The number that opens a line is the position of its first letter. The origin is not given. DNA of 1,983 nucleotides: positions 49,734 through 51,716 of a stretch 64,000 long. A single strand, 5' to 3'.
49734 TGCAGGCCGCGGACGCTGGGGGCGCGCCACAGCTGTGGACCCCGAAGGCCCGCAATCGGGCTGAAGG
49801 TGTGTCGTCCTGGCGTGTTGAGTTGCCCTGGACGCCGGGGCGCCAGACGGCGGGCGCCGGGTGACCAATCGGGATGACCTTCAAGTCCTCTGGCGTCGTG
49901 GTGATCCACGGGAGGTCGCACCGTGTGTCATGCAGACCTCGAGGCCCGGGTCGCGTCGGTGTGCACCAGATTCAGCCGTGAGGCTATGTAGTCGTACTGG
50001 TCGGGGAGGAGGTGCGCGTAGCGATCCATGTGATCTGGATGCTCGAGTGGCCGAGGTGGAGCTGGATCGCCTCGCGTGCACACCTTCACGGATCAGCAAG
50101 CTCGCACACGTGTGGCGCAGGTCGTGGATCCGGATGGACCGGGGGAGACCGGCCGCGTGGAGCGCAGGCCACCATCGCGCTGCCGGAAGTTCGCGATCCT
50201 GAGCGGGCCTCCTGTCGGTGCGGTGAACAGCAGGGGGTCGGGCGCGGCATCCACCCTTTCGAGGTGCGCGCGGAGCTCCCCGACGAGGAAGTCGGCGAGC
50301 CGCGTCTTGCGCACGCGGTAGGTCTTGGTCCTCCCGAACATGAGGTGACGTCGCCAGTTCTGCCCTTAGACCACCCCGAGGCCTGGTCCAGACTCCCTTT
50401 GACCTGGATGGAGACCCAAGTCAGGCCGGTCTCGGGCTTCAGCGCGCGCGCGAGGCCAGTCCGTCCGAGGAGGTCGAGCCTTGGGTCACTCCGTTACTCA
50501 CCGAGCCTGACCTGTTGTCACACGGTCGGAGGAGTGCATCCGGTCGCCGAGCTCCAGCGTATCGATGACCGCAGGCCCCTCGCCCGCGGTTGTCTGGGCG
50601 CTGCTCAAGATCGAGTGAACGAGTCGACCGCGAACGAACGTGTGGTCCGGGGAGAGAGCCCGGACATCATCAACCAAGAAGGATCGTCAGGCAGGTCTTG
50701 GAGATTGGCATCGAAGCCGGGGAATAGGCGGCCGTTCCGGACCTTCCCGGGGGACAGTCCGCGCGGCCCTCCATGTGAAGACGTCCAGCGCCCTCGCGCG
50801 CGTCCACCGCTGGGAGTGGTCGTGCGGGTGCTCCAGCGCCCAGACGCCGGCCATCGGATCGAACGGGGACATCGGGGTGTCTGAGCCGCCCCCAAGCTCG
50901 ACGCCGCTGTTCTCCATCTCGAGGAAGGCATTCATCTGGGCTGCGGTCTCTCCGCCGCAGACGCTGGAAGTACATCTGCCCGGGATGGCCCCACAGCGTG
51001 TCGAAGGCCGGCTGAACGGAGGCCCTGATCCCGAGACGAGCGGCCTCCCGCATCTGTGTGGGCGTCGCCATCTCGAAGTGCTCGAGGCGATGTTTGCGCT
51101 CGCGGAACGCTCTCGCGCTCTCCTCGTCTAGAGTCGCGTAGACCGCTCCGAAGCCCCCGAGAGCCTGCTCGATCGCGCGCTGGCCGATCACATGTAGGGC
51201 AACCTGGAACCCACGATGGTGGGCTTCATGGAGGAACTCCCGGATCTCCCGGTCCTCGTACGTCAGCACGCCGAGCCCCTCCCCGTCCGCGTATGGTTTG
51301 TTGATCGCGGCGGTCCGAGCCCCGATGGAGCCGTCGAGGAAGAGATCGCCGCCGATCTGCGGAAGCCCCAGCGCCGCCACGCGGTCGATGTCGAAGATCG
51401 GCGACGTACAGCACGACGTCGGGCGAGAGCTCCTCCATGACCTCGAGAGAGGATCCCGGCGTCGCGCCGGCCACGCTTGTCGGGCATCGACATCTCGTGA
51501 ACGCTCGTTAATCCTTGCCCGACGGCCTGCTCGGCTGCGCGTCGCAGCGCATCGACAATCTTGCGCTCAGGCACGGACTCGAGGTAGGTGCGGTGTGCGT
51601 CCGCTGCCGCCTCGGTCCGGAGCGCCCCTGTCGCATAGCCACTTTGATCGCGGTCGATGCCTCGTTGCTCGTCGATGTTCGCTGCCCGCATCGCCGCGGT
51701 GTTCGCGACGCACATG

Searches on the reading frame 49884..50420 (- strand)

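Call 34: search_protein_families(library=pfam, proteins=[window:49884-50420:-], max_evalue=0.01)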
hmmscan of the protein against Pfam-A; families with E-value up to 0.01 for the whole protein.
window:49884-50420:- (179 aa): 1 family
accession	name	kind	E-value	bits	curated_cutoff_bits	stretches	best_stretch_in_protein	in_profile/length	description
PF00589.27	Phage_integrase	-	0.0037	17.5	27.1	1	85-117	116-148/172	Phage integrase family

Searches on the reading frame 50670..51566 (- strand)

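Call 28: search_protein_families(library=pfam, proteins=[window:50670-51566:-], max_evalue=0.001)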
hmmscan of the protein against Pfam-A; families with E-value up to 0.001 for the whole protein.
window:50670-51566:- (298 aa): 1 family
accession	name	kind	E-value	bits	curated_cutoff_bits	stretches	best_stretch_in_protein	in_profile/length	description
PF07969.17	Amidohydro_3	-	6.8e-19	69.1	29.7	1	73-195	233-340/472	Amidohydrolase family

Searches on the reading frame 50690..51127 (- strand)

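Call 34: search_protein_families(library=pfam, proteins=[window:50690-51127:-], max_evalue=0.01)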
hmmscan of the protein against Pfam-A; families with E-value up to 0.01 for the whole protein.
window:50690-51127:- (146 aa): 1 family
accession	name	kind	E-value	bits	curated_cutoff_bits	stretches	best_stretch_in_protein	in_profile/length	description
PF07969.17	Amidohydro_3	-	0.00059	19.9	29.7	1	56-123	347-422/472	Amidohydrolase family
